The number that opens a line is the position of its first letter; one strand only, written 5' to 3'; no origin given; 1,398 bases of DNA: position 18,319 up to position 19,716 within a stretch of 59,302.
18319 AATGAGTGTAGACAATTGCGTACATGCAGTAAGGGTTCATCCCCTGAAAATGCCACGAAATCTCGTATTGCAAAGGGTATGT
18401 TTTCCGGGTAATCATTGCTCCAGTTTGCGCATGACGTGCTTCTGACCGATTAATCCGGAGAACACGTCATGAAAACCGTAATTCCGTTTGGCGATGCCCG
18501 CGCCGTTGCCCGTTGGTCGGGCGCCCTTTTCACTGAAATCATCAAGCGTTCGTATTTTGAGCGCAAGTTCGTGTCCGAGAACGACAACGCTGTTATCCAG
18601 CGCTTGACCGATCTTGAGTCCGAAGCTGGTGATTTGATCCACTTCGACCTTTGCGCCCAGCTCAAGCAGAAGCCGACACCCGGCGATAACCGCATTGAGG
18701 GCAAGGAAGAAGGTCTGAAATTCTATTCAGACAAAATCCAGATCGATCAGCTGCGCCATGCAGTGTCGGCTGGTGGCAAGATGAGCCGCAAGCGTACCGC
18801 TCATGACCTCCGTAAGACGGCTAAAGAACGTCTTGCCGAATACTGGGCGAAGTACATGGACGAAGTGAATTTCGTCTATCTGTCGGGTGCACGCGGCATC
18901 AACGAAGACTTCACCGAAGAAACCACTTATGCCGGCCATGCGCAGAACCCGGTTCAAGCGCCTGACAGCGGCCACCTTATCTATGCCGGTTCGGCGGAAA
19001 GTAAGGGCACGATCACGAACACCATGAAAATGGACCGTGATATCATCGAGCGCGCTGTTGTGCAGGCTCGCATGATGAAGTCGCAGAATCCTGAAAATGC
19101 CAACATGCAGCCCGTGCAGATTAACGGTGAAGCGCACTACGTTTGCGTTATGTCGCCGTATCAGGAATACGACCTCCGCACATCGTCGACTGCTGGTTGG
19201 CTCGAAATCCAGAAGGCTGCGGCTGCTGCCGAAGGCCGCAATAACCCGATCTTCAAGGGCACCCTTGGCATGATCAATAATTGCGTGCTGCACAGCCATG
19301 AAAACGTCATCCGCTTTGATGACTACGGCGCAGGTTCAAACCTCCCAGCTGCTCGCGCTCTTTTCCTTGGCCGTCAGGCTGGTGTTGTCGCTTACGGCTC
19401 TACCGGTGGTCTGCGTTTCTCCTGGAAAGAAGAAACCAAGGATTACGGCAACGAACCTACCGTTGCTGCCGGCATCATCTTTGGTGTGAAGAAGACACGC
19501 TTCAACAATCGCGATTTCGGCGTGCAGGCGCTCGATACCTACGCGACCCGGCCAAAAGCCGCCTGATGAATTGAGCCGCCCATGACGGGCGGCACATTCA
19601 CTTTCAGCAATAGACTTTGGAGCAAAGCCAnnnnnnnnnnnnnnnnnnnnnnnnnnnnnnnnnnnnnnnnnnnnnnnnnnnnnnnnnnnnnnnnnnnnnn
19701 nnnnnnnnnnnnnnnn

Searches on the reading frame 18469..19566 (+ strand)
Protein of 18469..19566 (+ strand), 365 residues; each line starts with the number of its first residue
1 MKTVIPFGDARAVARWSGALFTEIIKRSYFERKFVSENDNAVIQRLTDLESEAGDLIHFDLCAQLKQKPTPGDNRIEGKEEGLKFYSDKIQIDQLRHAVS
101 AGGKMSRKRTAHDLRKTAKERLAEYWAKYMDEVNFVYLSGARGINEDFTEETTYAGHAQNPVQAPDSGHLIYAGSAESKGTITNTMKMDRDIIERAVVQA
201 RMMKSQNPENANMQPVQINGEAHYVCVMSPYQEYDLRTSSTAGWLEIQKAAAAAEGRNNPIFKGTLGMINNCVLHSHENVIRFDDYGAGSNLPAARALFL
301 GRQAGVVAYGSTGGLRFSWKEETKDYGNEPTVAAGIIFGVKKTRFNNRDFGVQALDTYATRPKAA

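Call 7: search_protein_families(library=pfam, proteins=[window:18469-19566:+], max_evalue=0.01)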
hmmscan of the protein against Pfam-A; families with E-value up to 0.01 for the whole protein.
window:18469-19566:+ (365 aa): 1 family
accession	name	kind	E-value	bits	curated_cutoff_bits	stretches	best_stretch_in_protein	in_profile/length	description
PF13252.12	Phage_capsid_3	-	1.1e-71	242.2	23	1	5-359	2-374/376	Phage capsid protein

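Call 23: find_related_loci(query=window:18469-19566:+, collection=viral_contigs, flank=10000)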
Query window:18469-19566:+ (365 aa) in viral_contigs; peptide patterns used: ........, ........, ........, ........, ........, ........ (x = any residue, [..] = any of these).
30 stretches matched a pattern; 22 encode a relative of the query (tblastn E <= 1e-3); 22 distinct loci.
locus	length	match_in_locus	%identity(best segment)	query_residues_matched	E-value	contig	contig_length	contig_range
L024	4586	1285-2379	100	1-365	0e+0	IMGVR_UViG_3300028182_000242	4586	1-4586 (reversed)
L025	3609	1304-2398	100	1-365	0e+0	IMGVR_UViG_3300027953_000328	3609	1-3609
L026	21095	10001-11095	93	1-365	0e+0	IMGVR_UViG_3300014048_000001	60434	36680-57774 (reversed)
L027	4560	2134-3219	80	2-363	0e+0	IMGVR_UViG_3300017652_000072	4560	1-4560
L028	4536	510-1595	80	2-363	0e+0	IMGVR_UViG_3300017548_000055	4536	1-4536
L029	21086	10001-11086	79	2-363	0e+0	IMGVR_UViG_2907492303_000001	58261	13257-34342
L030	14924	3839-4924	78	2-363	0e+0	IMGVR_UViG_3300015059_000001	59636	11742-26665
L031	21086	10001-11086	69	3-364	0e+0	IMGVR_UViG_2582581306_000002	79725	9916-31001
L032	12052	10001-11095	66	1-365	5e-176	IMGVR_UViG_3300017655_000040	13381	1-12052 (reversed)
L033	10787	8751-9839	62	2-364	5e-161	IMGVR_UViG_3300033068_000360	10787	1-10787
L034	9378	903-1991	62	2-364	2e-157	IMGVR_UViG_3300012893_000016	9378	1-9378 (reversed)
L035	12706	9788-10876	60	2-364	1e-155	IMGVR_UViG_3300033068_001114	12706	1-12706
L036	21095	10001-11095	64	2-365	1e-155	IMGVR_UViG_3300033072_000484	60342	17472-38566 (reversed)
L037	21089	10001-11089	61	2-363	9e-156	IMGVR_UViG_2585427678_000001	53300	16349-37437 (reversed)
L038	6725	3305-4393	60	2-364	6e-156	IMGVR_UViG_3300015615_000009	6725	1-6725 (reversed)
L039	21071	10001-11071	60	5-361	2e-153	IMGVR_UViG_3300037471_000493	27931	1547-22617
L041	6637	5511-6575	57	11-364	3e-142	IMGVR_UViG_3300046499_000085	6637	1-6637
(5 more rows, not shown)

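Call 40: search_protein_families(library=phrogs, proteins=[L039:9682-9876:+, L041:5167-5358:+], max_evalue=0.1)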
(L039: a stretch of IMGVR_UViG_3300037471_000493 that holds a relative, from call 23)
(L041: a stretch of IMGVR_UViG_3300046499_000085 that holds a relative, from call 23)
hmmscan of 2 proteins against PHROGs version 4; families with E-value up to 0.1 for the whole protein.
L039:9682-9876:+ (65 aa): 4 families
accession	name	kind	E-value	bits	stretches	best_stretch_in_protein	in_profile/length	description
phrog_8397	-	transcription regulation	1.4e-20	74.1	1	1-61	2-60/64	CsrA-like regulator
phrog_9500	-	transcription regulation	4.5e-05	24.4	1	1-44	1-44/65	CsrA-like regulator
phrog_5527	-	transcription regulation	5.6e-05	24.2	1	1-45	1-45/123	transcriptional regulator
phrog_31572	-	unknown function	0.0033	18.4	1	1-46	1-46/105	-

L041:5167-5358:+ (64 aa): 3 families
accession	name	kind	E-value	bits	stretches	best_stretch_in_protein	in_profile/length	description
phrog_8397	-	transcription regulation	7e-16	59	1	4-49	3-48/64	CsrA-like regulator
phrog_5527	-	transcription regulation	0.00072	20.6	1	9-44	7-43/123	transcriptional regulator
phrog_9500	-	transcription regulation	0.0048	17.9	1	9-44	7-43/65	CsrA-like regulator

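Call 41: search_protein_families(library=pfam, proteins=[L039:9682-9876:+, L041:5167-5358:+, L033:8444-8629:+], max_evalue=10)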
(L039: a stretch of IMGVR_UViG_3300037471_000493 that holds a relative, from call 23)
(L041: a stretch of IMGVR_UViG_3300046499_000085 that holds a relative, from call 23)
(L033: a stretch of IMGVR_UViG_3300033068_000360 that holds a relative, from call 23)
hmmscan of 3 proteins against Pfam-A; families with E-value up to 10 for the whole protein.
L039:9682-9876:+ (65 aa): 1 family
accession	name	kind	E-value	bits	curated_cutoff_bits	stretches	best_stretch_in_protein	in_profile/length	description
PF02599.21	CsrA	-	1e-09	38.7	27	1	1-44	1-44/53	Global regulator protein family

L041:5167-5358:+ (64 aa): 3 families
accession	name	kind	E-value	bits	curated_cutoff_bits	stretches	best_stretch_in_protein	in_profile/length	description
PF02599.21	CsrA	-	6e-06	26.6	27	1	6-43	4-42/53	Global regulator protein family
PF25455.1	Beta-barrel_CAF17_C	-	0.053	13.7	25.7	1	1-25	40-64/70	CAF17, C-terminal beta-barrel domain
PF07378.16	FlbT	-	0.093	13.2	27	1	4-26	1-24/125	Flagellar protein FlbT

L033:8444-8629:+ (62 aa): 1 family
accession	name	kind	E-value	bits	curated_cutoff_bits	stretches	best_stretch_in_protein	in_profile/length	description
PF02599.21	CsrA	-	0.041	14.3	27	1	10-44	7-42/53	Global regulator protein family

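Call 59: search_dna_similar(query=window:18469-19566:+, collection=phages, mode=protein, max_rows=45, rows=spread)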
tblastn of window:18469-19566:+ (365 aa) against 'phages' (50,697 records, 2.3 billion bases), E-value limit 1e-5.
Records with a match: 417; places in all: 418; records where one place covers at least 80% of the query: 409.
Best place of each record, by identity: 60-80% 60; <60% 357.
By first word of the organism name: Vibrio 104; Stx2a-converting 80; Escherichia 73; Pseudomonas 47; Ralstonia 31; Stx2-converting 12; Burkholderia 10; Klebsiella 6; Shigella 6; Stx 6; and 21 more.
By host as written in the record: - 210; Pseudomonas aeruginosa 21; Escherichia coli K514 (EHEC) 7; Ralstonia pseudosolanacearum 6; Ralstonia solanacearum 5; Ralstonia pseudosolanacearum I-31 (MT043) 5; Ralstonia pseudosolanacearum I-15 (MT014) 4; Ralstonia pseudosolanacearum I-33 (MT061) 4; and 107 more.
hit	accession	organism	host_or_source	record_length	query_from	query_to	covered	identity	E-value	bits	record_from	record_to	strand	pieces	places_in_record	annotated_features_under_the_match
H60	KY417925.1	Ochrobactrum phage POI1126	Ochrobactrum intermedium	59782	2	363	99%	79.3%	0e+0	622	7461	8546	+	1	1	major capsid protein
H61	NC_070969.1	Pseudomonas phage Itty13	Pseudomonas aeruginosa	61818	2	364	99%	64.6%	1e-162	509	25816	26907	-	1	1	hypothetical protein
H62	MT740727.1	Ralstonia phage Alix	Ralstonia pseudosolanacearum I-15 ...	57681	3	359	98%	65.3%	8e-162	507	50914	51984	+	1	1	major capsid protein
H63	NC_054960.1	Ralstonia phage Heva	Ralstonia pseudosolanacearum I-31 ...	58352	3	359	98%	64.7%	1e-160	504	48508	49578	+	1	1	major head protein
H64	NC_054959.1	Ralstonia phage Gerry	Ralstonia pseudosolanacearum I-33 ...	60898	3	359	98%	64.4%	2e-159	500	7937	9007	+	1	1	major head protein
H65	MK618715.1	Serratia phage Parlo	Serratia marcescens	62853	2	364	99%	60.3%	6e-155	487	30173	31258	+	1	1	major capsid protein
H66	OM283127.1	Burkholderia phage JC1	Burkholderia cenocepacia Van1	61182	3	361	98%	60.2%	5e-150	473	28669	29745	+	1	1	major capsid protein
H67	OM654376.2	Paracoccus phage vB_PmaP_KLEP18-1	Paracoccus marcusii strain KR4M-18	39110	1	365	100%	35.4%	1e-56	204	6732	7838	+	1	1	major capsid protein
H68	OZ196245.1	Vibrio phage D80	Seawater and oysters mix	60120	41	357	87%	31.3%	2e-32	134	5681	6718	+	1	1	major head protein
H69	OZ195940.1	Vibrio phage D87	Seawater and oysters mix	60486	41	357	87%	31.3%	2e-32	134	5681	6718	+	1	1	major head protein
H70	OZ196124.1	Vibrio phage D331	Seawater and oysters mix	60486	41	357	87%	31.3%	2e-32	134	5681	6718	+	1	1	major head protein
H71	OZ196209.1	Vibrio phage D55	Seawater and oysters mix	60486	41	357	87%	31.3%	2e-32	134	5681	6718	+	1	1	major head protein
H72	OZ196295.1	Vibrio phage D100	Seawater and oysters mix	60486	41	357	87%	31.3%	2e-32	134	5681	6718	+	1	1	major head protein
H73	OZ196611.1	Vibrio phage D205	Seawater and oysters mix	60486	41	357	87%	31.3%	2e-32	134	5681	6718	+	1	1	major head protein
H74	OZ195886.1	Vibrio phage D121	Seawater and oysters mix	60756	41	357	87%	31.3%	2e-32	134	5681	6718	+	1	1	major head protein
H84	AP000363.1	Enterobacteria phage VT2-Sakai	Escherichia coli O157:H7, strain ...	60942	41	357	87%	30.8%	3e-34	139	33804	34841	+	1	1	hypothetical protein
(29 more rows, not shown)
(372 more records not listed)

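Call 60: get_annotated_region(hit=H61, flank=1500)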
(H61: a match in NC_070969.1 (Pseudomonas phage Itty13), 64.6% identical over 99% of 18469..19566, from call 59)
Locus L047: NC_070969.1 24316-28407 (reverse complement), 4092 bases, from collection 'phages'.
description: Pseudomonas phage Itty13, complete genome.
organism: Pseudomonas phage Itty13 (NCBI taxid 2805750)
taxonomy: Viruses; Duplodnaviria; Heunggongvirae; Uroviricota; Caudoviricetes; Ittyvirus; Ittyvirus itty13
host: Pseudomonas aeruginosa; source: sewage sample; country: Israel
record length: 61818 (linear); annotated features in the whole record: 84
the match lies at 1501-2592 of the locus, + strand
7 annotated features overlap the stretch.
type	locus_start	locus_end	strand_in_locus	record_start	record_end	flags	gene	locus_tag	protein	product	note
CDS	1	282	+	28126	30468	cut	-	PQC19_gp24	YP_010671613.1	portal protein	-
CDS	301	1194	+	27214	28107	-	-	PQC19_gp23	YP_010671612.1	hypothetical protein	-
CDS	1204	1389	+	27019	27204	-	-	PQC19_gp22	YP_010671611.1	CsrA-like regulator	-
CDS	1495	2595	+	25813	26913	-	-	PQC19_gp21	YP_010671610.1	hypothetical protein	-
CDS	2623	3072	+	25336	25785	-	-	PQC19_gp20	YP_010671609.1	virion structural protein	-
CDS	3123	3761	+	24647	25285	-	-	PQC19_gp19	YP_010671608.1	hypothetical protein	-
CDS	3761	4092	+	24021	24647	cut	-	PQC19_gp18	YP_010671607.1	structural protein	-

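Call 61: get_annotated_region(hit=H64, flank=1500)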
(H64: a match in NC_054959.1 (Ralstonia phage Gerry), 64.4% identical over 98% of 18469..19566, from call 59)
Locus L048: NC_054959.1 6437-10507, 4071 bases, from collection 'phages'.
description: Ralstonia phage Gerry, complete genome.
organism: Ralstonia phage Gerry (NCBI taxid 2759727)
taxonomy: Viruses; Duplodnaviria; Heunggongvirae; Uroviricota; Caudoviricetes; Cimandefvirus; Cimandefvirus Ggerry
host: Ralstonia pseudosolanacearum I-33 (MT061); source: tomato plant greenhouse; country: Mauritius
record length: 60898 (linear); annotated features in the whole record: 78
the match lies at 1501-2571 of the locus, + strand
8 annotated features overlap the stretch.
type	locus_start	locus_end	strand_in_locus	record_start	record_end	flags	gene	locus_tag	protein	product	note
CDS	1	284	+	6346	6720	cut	-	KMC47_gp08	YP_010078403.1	hypothetical protein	-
CDS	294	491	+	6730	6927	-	-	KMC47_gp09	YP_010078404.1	CsrA-like regulator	-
CDS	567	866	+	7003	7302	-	-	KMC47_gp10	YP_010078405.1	hypothetical protein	-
CDS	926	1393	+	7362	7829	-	-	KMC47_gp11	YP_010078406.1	hypothetical protein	-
CDS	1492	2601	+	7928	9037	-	-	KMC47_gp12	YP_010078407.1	major head protein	-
CDS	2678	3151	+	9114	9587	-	-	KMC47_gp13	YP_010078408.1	virion structural protein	-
CDS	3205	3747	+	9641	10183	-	-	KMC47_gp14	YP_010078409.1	hypothetical protein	-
CDS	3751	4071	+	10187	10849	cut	-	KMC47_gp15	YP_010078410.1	structural protein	-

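Call 62: get_annotated_region(hit=H65, flank=1500)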
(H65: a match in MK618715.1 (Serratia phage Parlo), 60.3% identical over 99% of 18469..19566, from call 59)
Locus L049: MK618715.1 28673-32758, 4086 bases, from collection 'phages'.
description: Serratia phage Parlo, complete genome.
organism: Serratia phage Parlo (NCBI taxid 2557554)
taxonomy: Viruses; Duplodnaviria; Heunggongvirae; Uroviricota; Caudoviricetes; Parlovirus; Parlovirus parlo
host: Serratia marcescens; source: mixed swine fecal and soil samples; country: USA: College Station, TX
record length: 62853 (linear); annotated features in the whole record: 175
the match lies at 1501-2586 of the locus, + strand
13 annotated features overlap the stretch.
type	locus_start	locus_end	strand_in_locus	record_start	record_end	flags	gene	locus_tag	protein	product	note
CDS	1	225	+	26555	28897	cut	-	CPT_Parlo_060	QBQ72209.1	portal protein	-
regulatory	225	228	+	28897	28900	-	-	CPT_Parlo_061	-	ribosome_binding_site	CPT_Parlo_061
CDS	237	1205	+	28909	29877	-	-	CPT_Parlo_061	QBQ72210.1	hypothetical protein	-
regulatory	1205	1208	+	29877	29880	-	-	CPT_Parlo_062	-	ribosome_binding_site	CPT_Parlo_062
CDS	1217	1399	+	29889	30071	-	-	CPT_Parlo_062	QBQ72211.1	CsrA-like regulator protein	-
regulatory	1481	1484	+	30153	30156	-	-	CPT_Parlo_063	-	ribosome_binding_site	CPT_Parlo_063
CDS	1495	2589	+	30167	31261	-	-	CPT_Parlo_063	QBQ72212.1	major capsid protein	-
regulatory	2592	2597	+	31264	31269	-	-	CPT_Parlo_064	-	ribosome_binding_site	CPT_Parlo_064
CDS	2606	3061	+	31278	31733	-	-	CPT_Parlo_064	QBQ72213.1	hypothetical protein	-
regulatory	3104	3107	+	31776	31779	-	-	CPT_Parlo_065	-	ribosome_binding_site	CPT_Parlo_065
CDS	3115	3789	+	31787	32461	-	-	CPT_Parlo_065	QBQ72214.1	hypothetical protein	-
regulatory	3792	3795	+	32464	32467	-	-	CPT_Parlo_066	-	ribosome_binding_site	CPT_Parlo_066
CDS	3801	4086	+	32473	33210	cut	-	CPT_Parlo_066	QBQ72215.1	hypothetical protein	-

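Call 63: get_annotated_region(hit=H67, flank=1500)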
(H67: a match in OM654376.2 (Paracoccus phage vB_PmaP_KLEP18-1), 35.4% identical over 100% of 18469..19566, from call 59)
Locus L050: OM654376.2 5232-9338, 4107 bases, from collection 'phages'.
description: Paracoccus phage vB_PmaP_KLEP18-1, complete genome.
organism: Paracoccus phage vB_PmaP_KLEP18-1 (NCBI taxid 2928861)
taxonomy: Viruses; Duplodnaviria; Heunggongvirae; Uroviricota; Caudoviricetes
host: Paracoccus marcusii strain KR4M-18; source: water samples from gypsum karst lake Kirkilai; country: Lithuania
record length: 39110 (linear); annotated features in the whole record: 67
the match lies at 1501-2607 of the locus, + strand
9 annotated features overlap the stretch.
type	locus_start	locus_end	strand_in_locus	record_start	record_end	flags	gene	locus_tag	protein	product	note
CDS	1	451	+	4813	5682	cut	-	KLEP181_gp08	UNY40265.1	hypothetical protein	-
CDS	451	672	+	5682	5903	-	-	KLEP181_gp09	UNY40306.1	hypothetical protein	-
CDS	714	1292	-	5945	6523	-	-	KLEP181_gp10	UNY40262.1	HNH endonuclease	-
CDS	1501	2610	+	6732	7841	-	-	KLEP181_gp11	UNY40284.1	major capsid protein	-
CDS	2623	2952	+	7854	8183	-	-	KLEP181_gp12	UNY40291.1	structural protein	-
CDS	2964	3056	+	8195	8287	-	-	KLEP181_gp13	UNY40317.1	hypothetical protein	-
CDS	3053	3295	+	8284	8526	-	-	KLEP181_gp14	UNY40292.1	structural protein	-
CDS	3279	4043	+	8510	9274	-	-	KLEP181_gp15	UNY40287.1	putative tail adaptor protein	-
CDS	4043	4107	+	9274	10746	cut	-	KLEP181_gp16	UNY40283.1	putative noozle protein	-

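Call 64: get_annotated_region(hit=H84, flank=1500)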
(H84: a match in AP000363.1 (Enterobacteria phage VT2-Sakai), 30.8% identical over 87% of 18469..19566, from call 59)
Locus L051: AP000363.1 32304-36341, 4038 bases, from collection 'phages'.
description: Enterobacteria phage VT2-Sakai proviral DNA, complete genome.
organism: Enterobacteria phage VT2-Sakai (NCBI taxid 97081)
taxonomy: Viruses; Duplodnaviria; Heunggongvirae; Uroviricota; Caudoviricetes; Sepvirinae; Traversvirus; Traversvirus II
host: Escherichia coli O157:H7, strain RIMD0509894; source: -; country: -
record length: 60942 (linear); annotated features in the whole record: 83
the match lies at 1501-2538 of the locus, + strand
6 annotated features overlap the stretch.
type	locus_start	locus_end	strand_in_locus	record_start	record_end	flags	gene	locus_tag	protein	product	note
CDS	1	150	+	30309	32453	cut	-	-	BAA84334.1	hypothetical protein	orf51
CDS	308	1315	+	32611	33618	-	-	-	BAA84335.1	hypothetical protein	orf52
CDS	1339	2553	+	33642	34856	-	-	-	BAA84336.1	hypothetical protein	orf53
CDS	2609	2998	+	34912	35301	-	-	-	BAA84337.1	hypothetical protein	orf54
CDS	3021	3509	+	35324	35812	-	-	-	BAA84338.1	hypothetical protein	orf55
CDS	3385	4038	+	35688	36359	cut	-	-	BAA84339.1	hypothetical protein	orf56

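Call 65: get_annotated_region(hit=H68, flank=1500)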
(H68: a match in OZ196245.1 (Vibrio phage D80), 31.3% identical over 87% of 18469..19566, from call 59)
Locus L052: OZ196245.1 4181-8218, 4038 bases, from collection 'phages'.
description: Vibrio phage D80 genome assembly, chromosome: VPD80_1.
organism: Vibrio phage D80 (NCBI taxid 3105324)
taxonomy: Viruses
host: -; source: Seawater and oysters mix; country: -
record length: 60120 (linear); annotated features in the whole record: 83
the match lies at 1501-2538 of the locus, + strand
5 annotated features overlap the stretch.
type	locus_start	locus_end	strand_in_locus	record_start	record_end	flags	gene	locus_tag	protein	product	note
CDS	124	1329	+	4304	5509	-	-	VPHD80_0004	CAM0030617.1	hypothetical protein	-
CDS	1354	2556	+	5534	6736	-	-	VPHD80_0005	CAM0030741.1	major head protein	-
CDS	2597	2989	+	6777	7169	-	-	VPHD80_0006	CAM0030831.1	hypothetical protein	-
CDS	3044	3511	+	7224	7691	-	-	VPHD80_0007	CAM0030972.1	hypothetical protein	-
CDS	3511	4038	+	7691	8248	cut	-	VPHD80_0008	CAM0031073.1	virion structural protein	-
